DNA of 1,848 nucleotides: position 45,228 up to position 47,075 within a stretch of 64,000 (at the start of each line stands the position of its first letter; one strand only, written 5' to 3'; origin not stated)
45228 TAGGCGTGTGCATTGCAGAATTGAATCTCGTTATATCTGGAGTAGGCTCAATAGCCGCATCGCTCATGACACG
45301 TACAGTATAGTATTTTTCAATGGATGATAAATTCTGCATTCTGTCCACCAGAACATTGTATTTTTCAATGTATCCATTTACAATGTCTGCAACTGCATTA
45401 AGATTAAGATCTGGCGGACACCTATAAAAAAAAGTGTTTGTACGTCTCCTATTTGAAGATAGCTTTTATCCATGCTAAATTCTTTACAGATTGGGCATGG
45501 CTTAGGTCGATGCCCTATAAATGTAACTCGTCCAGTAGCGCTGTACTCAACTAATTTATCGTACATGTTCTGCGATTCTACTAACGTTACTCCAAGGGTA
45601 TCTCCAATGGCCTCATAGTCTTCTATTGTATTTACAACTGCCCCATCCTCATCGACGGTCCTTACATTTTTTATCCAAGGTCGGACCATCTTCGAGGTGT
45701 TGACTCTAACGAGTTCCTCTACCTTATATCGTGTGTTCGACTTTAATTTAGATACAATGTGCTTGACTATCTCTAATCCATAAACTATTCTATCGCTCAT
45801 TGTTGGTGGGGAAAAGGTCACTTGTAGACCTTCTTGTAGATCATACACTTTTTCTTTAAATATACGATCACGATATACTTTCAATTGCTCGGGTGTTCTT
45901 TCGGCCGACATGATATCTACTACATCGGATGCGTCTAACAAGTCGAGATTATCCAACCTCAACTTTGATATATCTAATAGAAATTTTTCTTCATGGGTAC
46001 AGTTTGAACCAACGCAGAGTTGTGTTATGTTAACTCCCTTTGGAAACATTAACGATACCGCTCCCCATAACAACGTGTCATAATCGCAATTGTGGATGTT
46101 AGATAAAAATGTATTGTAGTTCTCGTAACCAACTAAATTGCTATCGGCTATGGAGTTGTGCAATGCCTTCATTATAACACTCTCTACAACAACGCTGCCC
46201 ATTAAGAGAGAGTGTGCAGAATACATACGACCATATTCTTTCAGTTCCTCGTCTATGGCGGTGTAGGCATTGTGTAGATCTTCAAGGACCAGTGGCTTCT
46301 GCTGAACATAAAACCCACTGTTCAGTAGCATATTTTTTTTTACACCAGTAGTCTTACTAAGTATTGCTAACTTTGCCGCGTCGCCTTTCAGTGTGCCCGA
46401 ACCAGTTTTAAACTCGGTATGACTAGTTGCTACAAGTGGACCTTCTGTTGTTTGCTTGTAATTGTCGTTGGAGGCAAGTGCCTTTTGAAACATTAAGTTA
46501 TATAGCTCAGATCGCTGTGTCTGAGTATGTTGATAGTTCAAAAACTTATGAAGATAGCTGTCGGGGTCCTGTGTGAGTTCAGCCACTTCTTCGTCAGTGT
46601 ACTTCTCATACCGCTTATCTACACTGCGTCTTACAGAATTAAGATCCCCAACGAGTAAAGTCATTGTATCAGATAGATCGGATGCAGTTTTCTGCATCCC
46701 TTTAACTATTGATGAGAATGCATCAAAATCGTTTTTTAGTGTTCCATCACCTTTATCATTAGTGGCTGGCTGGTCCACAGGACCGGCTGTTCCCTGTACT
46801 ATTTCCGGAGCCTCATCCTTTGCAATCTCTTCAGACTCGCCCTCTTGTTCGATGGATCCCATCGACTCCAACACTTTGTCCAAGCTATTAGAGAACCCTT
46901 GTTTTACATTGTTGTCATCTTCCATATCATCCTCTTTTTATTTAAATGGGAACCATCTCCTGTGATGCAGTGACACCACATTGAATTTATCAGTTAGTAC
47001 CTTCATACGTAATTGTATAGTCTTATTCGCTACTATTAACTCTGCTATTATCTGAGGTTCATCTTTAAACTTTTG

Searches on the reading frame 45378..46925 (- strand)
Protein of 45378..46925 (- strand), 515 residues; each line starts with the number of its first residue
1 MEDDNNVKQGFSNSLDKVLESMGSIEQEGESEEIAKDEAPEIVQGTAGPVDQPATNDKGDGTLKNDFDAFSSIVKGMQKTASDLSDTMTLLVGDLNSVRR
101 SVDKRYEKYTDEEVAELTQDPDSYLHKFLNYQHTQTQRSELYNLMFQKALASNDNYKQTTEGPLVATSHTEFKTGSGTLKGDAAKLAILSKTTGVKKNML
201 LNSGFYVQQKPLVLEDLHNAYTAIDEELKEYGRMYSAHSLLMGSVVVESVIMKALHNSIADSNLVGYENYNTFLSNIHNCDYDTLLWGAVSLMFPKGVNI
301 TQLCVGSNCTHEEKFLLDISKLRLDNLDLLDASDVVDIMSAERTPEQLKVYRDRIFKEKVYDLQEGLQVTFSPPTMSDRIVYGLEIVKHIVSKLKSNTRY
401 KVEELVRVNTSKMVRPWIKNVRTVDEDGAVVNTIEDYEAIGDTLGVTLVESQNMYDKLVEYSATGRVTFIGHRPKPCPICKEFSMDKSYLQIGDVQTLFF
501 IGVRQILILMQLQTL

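Call 99: search_protein_families(library=phrogs, proteins=[window:45378-46925:-], max_evalue=0.001)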
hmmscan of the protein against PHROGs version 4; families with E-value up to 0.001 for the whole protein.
window:45378-46925:- (515 aa): 1 family
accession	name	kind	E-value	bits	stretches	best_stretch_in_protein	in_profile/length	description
phrog_4585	-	unknown function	1.4e-26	94.4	1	61-505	81-536/551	-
